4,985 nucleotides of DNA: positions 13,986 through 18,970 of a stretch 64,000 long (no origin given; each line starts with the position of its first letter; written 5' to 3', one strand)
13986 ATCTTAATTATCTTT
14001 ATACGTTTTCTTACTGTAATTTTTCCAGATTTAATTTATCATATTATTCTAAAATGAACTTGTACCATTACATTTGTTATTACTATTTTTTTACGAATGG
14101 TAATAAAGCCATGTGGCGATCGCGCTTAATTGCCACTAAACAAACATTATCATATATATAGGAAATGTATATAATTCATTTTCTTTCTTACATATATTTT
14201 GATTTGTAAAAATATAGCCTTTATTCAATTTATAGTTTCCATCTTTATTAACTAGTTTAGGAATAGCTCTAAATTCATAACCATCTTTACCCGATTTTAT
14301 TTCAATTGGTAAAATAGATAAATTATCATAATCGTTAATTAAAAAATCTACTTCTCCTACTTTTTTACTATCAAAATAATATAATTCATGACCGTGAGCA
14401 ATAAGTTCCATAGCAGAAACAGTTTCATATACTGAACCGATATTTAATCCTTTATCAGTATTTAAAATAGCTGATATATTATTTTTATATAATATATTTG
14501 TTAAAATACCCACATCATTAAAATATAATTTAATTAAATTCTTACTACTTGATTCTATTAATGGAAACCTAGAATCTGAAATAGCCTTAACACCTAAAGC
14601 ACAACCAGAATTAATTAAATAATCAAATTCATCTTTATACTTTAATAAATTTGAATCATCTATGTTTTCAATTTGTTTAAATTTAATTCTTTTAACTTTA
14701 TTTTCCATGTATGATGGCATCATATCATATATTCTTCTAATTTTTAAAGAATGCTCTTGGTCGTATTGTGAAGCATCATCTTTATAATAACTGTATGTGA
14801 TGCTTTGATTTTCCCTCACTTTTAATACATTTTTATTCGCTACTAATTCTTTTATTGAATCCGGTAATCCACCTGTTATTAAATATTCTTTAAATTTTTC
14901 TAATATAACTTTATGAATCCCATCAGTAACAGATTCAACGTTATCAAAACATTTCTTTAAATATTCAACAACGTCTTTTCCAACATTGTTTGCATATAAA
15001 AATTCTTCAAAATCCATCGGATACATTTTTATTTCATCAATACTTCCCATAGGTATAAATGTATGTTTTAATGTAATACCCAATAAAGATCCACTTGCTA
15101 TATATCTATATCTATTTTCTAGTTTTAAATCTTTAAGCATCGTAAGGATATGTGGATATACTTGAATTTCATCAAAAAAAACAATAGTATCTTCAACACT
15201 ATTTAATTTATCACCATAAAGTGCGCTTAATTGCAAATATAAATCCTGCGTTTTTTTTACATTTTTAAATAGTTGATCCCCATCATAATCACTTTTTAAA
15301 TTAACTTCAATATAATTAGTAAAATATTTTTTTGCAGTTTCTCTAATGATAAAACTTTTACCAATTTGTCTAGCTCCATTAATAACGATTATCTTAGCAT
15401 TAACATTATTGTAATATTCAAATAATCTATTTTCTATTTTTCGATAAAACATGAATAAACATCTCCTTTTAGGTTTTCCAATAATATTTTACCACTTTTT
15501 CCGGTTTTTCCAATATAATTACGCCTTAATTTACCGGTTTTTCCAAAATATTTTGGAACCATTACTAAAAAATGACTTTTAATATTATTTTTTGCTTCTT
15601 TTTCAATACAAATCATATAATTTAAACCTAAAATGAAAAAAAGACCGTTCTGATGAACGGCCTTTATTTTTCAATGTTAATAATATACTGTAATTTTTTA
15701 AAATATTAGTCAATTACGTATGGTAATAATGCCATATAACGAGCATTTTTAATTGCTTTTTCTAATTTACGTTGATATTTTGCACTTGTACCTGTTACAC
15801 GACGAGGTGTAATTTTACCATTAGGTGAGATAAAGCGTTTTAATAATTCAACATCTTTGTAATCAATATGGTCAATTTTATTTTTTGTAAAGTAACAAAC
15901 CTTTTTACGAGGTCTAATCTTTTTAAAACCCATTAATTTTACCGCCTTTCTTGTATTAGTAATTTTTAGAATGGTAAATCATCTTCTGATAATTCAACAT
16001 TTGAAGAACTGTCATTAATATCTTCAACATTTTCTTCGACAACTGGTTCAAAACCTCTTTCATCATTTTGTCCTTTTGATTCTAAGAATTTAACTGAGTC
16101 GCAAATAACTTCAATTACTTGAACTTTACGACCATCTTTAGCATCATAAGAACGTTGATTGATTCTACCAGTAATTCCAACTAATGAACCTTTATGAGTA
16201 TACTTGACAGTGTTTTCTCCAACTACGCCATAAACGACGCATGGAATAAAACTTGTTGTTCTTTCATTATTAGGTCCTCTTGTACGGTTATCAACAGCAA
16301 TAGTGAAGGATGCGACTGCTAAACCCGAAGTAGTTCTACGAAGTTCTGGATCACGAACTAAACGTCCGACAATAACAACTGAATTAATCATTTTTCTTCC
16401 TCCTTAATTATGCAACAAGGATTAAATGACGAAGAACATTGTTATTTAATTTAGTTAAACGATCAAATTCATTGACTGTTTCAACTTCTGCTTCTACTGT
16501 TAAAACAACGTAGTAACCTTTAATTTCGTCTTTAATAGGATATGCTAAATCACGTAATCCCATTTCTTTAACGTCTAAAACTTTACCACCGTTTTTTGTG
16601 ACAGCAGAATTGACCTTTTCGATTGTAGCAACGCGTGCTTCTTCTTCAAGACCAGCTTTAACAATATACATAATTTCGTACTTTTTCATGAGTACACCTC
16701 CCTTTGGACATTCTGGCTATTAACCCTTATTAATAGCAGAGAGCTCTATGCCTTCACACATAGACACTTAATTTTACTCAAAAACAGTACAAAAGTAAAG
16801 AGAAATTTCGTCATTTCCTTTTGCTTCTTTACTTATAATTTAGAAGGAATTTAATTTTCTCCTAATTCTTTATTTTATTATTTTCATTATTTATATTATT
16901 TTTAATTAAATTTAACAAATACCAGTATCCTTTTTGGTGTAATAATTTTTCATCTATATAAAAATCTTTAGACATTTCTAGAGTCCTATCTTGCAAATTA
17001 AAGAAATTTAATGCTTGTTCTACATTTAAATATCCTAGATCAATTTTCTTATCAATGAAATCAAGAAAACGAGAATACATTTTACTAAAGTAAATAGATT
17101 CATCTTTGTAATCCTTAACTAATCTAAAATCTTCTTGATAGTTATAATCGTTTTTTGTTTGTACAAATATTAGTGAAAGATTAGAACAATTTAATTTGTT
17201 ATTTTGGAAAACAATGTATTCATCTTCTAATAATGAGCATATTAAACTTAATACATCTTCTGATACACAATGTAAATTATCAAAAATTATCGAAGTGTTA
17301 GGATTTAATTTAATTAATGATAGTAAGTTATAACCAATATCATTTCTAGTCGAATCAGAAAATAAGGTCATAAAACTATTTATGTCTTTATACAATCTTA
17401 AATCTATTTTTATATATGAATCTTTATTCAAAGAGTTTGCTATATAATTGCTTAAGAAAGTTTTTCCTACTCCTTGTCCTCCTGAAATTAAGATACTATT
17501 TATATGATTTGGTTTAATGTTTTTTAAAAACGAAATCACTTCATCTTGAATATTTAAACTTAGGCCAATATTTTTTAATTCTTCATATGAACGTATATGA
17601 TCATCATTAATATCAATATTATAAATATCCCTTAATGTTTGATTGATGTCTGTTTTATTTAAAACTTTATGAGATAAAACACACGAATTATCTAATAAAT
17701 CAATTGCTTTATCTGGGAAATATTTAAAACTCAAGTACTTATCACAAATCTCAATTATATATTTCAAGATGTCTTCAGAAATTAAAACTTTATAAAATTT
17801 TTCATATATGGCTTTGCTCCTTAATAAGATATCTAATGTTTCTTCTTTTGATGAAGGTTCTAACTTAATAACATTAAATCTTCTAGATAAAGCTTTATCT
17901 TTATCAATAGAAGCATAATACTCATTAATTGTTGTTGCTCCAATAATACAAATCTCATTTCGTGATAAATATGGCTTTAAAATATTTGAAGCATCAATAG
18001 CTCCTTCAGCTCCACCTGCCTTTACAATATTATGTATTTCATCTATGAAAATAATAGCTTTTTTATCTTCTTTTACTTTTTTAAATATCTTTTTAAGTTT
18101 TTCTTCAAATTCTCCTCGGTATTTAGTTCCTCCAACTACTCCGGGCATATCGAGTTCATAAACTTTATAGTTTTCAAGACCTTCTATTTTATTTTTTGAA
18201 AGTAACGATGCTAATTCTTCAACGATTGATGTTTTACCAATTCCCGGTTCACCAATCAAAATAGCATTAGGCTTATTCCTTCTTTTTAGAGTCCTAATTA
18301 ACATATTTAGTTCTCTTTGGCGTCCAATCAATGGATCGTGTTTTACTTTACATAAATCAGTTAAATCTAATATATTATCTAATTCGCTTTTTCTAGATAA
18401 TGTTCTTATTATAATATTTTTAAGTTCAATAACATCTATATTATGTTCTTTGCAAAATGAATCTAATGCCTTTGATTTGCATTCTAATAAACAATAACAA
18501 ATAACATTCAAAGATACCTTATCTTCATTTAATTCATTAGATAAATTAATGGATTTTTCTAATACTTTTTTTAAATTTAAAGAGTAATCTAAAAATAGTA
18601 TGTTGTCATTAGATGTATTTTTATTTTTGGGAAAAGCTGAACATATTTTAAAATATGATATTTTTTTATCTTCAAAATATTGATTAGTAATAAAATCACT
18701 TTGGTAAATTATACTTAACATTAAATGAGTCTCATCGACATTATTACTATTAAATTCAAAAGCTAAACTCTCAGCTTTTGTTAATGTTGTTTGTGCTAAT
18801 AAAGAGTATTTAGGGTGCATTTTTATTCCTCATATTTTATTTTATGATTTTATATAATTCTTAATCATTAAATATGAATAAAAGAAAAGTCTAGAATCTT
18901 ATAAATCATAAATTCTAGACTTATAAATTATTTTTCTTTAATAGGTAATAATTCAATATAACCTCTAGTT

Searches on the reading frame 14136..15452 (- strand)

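Call 98: search_protein_families(library=pfam, proteins=[window:14136-15452:-], max_evalue=0.0001)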
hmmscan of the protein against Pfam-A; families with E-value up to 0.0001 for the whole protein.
window:14136-15452:- (438 aa): 2 families
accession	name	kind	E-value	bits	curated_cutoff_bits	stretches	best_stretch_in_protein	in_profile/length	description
PF13173.12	AAA_14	-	4e-23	82.3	27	1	19-152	2-129/129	AAA domain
PF13635.12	DUF4143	-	1.1e-19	71.2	28.1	1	225-388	2-160/160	Domain of unknown function (DUF4143)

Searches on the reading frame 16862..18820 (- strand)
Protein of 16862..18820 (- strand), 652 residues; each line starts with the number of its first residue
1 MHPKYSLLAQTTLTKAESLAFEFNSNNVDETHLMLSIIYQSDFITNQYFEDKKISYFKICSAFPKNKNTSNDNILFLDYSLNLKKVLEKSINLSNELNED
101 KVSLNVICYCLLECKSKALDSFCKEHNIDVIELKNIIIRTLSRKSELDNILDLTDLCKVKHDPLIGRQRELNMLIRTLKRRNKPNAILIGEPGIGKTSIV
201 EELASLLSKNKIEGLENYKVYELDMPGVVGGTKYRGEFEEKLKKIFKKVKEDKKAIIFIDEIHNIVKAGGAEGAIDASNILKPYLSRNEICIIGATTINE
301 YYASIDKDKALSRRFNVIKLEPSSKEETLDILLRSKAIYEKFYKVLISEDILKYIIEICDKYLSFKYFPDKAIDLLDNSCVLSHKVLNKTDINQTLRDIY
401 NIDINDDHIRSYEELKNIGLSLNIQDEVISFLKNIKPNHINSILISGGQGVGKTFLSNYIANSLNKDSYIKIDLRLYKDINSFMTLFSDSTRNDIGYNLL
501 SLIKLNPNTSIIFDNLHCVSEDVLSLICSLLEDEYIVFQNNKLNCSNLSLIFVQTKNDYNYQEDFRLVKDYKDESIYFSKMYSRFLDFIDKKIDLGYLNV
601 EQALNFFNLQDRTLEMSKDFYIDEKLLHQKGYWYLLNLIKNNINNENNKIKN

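Call 66: search_protein_families(library=pfam, proteins=[window:16862-18820:-], max_evalue=0.00001)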
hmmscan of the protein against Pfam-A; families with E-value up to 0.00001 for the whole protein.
window:16862-18820:- (652 aa): 13 families
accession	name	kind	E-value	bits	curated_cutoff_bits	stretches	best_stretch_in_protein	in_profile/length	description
PF00004.35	AAA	-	3.2e-22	79.8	21.2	1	187-317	2-125/131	ATPase family associated with various cellular activities (AAA)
PF13191.12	AAA_16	-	3e-16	60.8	32.6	1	163-210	1-51/167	AAA ATPase domain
PF17871.7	AAA_lid_9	-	5.1e-15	55.7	22.8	1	324-400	1-79/104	AAA lid domain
PF05621.17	TniB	-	2.8e-12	46.9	22.4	1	170-322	22-186/189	Bacterial TniB protein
PF13401.12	AAA_22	-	4.2e-11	43.7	27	0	441-517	6-65/130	AAA domain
PF07728.20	AAA_5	-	2e-10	41.2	22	1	186-265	2-78/139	AAA domain (dynein-related subfamily)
PF13173.12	AAA_14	-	1.1e-09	38.7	27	0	184-328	3-128/129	AAA domain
PF20720.3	nSTAND3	-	1.8e-08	34.7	27.2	0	185-262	19-74/155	Novel STAND NTPase 3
PF07724.20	AAA_2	-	3.7e-08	34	27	0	439-551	2-120/166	AAA domain (Cdc48 subfamily)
PF12775.13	AAA_7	-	5e-08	33.1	25.8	0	172-264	23-111/181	P-loop containing dynein motor region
PF01637.24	ATPase_2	-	7.6e-08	32.9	33.2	0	238-338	94-198/225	ATPase domain predominantly from Archaea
PF05496.18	RuvB_N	-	2.4e-07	31.1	27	0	438-467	31-60/159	Holliday junction DNA helicase RuvB P-loop domain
PF00910.28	RNA_helicase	-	8.8e-06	26.6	21.5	0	443-477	1-35/105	RNA helicase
